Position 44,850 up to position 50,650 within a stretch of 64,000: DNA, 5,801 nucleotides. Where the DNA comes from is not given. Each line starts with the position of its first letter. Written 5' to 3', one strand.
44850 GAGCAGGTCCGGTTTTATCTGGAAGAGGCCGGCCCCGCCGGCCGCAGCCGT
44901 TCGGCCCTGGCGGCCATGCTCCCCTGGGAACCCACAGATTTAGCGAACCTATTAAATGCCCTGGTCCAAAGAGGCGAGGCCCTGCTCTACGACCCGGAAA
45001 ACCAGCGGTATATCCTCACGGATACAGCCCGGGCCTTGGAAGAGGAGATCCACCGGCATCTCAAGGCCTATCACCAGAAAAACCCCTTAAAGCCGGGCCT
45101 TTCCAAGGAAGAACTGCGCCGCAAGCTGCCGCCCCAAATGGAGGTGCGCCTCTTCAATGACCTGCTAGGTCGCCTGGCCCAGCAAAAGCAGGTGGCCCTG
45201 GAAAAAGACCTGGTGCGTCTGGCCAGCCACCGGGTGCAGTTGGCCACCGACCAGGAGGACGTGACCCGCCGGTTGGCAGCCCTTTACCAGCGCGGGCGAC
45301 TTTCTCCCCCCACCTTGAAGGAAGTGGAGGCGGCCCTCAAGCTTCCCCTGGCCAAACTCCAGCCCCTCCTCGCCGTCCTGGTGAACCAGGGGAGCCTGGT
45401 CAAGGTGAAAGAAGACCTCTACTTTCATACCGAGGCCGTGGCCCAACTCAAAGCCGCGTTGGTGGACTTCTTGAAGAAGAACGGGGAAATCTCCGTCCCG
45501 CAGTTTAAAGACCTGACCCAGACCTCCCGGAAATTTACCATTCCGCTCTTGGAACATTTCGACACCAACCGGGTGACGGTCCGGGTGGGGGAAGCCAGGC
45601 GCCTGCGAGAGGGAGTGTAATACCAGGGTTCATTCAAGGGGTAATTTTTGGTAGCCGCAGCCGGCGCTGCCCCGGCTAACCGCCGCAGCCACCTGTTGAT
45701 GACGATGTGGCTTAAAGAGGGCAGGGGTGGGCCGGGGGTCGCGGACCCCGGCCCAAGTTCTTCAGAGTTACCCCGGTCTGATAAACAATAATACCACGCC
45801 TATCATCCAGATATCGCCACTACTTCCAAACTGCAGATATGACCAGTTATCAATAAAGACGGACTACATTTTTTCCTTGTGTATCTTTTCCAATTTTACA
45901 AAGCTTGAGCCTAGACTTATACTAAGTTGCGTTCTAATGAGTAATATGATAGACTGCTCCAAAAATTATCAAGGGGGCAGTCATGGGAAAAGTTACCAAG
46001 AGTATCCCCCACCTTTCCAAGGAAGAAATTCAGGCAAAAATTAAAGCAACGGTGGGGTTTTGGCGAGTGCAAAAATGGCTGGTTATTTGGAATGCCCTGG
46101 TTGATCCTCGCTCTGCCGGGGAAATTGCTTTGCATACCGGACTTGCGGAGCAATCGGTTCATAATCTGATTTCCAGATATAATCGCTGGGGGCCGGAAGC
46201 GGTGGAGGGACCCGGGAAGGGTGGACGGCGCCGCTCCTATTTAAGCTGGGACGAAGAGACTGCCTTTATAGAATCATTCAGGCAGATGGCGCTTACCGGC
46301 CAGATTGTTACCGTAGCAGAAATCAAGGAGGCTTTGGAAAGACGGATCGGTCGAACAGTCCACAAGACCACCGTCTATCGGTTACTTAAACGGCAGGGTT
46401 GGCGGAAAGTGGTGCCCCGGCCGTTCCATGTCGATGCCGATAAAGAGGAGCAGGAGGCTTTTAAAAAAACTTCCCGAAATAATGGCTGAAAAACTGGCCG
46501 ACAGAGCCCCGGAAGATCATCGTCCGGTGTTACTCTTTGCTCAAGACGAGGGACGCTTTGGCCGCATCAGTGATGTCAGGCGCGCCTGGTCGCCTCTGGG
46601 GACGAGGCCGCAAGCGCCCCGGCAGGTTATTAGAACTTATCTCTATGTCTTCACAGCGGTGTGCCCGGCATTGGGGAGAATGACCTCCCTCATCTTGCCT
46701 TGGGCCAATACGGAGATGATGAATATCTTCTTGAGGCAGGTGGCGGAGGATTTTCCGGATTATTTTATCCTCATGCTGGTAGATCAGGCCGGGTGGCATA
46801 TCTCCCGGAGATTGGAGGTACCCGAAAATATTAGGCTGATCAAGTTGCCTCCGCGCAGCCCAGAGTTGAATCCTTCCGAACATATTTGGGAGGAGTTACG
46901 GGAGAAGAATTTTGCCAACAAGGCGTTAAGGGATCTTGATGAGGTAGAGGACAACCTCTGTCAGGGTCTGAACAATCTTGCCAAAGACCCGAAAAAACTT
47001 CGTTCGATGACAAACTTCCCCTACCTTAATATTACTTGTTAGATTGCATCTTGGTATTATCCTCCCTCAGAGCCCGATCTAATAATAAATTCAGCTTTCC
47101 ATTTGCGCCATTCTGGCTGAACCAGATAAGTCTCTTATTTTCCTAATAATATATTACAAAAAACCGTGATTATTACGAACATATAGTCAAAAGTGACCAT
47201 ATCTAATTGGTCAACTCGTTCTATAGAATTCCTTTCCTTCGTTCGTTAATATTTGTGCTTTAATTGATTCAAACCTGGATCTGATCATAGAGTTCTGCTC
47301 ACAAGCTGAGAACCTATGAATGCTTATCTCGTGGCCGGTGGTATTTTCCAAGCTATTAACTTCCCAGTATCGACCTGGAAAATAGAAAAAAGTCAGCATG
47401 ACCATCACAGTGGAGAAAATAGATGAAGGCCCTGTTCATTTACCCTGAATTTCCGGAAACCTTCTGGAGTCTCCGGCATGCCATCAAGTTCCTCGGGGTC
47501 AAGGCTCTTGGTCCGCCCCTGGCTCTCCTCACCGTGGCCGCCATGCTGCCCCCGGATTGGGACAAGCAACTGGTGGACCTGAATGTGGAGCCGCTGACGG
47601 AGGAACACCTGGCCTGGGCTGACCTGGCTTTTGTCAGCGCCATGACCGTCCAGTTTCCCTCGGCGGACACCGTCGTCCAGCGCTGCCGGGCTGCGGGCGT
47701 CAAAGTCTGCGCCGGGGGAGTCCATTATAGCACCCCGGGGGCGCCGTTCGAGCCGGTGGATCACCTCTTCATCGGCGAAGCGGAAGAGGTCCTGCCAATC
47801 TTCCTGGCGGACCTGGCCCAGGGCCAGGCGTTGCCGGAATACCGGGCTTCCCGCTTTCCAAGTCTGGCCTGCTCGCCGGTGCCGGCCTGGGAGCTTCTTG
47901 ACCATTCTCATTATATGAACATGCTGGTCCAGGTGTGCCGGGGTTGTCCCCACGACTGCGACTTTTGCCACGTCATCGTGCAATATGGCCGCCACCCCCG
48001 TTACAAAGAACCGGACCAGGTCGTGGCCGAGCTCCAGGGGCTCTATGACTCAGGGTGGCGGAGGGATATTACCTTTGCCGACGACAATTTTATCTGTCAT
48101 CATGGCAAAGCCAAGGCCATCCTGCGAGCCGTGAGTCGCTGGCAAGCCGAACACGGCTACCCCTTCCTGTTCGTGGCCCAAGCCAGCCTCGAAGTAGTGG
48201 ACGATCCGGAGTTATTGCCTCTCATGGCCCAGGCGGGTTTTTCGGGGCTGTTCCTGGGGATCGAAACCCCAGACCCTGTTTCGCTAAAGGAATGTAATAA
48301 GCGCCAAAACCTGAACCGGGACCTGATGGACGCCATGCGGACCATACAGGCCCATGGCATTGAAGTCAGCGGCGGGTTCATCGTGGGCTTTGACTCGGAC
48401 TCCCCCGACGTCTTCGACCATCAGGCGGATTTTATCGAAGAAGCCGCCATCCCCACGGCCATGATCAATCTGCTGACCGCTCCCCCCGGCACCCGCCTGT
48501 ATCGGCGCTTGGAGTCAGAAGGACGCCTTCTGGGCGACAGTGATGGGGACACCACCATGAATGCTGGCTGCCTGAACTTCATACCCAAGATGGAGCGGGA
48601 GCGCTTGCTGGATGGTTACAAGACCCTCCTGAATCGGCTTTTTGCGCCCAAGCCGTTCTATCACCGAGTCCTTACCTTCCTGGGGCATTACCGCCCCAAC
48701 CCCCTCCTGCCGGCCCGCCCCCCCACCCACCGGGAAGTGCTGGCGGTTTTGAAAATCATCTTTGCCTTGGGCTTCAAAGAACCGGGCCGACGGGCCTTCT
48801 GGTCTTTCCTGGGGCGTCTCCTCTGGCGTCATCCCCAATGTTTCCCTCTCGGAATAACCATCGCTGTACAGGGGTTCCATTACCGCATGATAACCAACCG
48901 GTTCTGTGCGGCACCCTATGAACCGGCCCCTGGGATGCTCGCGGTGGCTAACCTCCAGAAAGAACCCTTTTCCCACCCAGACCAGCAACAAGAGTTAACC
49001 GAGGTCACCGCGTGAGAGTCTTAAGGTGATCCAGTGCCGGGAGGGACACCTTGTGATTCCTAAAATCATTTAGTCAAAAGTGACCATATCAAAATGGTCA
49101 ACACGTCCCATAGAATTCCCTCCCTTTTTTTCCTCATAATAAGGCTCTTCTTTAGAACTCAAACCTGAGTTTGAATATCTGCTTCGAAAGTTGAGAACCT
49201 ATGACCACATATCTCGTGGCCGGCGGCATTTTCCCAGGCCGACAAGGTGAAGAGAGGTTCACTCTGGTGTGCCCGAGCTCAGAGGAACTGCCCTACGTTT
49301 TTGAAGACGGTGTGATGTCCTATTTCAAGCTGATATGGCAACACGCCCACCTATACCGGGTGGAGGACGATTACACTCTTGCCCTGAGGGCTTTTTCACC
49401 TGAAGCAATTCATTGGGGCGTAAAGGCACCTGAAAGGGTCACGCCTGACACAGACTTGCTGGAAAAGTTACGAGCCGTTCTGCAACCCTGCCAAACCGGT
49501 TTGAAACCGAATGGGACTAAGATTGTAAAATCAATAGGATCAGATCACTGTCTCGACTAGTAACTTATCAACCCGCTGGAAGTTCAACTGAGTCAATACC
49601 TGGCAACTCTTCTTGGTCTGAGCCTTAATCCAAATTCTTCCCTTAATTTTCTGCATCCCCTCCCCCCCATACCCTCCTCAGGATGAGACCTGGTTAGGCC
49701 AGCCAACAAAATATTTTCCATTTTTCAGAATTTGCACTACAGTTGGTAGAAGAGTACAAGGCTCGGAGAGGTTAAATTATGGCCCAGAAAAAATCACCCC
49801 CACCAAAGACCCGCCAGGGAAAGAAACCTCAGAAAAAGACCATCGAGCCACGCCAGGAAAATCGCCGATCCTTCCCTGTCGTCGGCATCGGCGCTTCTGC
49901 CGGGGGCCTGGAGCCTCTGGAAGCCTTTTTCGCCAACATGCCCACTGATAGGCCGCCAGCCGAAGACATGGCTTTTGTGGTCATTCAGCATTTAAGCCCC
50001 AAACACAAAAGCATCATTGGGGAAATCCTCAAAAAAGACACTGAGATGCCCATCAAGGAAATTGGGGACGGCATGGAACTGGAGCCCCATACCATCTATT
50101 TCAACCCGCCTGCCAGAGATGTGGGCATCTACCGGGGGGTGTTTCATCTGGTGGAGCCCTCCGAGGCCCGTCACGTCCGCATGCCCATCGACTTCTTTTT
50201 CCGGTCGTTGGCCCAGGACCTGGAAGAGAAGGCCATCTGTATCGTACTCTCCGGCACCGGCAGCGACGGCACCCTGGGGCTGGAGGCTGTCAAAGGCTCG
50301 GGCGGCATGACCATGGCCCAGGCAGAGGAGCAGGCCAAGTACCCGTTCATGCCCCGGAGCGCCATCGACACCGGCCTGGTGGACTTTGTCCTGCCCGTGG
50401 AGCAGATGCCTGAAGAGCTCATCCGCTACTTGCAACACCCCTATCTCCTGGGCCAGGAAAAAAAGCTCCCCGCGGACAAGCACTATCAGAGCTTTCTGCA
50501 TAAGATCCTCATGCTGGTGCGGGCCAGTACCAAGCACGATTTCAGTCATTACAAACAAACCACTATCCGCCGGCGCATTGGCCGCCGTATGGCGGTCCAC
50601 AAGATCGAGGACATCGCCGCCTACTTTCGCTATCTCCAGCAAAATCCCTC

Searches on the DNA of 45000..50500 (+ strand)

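Call 8: search_rna_families(source=window, start=45000, end=50500, threshold=evalue, max_evalue=1)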
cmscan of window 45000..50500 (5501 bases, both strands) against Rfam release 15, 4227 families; matches with E-value up to 1: 1.
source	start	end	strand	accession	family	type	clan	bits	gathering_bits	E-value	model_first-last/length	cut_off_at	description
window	47900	47977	+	RF01724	SAM-Chlorobi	Cis-reg;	-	26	35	0.087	1-87/87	no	SAM-Chlorobi RNA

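Call 57: search_dna_similar(query=window:45700-47170:+, collection=plasmids, mode=distant, max_rows=5)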
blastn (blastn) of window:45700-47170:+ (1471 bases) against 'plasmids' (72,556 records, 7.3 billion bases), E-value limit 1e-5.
No match.

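Call 74: search_rna_families(sources=[L010, L044, L045, L054, L053, L005, L001, L048, L038, L041, L033], threshold=gathering)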
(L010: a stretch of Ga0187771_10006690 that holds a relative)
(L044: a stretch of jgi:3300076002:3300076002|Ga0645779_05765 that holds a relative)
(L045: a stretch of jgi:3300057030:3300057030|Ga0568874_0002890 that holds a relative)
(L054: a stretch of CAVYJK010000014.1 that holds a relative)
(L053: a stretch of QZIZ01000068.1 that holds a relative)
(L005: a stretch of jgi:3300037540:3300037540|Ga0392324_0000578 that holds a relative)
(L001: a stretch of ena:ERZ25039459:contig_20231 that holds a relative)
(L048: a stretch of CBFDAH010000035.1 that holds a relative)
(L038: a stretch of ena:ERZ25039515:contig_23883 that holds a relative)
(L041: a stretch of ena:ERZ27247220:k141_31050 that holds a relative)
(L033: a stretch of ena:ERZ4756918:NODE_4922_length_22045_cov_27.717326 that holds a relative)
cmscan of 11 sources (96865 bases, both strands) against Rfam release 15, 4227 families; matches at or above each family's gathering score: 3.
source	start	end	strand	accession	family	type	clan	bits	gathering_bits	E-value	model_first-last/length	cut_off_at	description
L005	1802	1884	+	RF00005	tRNA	Gene; tRNA;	CL00001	60.8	29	1.7e-10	1-71/71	no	tRNA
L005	6289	6377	+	RF00005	tRNA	Gene; tRNA;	CL00001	57.7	29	1.2e-09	1-71/71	no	tRNA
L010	1511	1584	+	RF00005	tRNA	Gene; tRNA;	CL00001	56.9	29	1.9e-09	1-71/71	no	tRNA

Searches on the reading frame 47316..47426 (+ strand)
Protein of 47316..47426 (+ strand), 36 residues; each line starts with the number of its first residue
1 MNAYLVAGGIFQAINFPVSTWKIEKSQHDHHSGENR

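Call 5: search_protein_families(library=pfam, proteins=[window:47316-47426:+], max_evalue=0.01)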
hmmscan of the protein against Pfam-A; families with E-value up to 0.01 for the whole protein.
window:47316-47426:+ (36 aa): 0 families

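Call 76: list_cluster_members(proteins=[window:47316-47423:+])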
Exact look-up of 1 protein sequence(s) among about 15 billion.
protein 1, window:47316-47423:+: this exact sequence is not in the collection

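Call 79: search_protein_representatives(protein=window:47316-47423:+)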
Query: 36 residues. Proteins with E-value up to 0.001 (for the whole library): 3; up to 1e-10: 0; up to 1e-30: 0. The best 3 are listed.
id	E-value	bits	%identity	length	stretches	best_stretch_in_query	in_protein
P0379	2.3e-08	48.3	-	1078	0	-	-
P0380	3.2e-08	47.9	72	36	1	1-36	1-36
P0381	7.0e-04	34.7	43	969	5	3-23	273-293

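Call 81: list_cluster_members(proteins=[P0380])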
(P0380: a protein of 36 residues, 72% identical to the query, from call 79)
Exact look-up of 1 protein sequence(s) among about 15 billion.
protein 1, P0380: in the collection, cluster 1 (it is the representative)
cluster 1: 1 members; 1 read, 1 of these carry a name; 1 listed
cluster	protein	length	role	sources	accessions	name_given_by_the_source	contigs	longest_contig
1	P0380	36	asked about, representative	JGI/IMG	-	hypothetical protein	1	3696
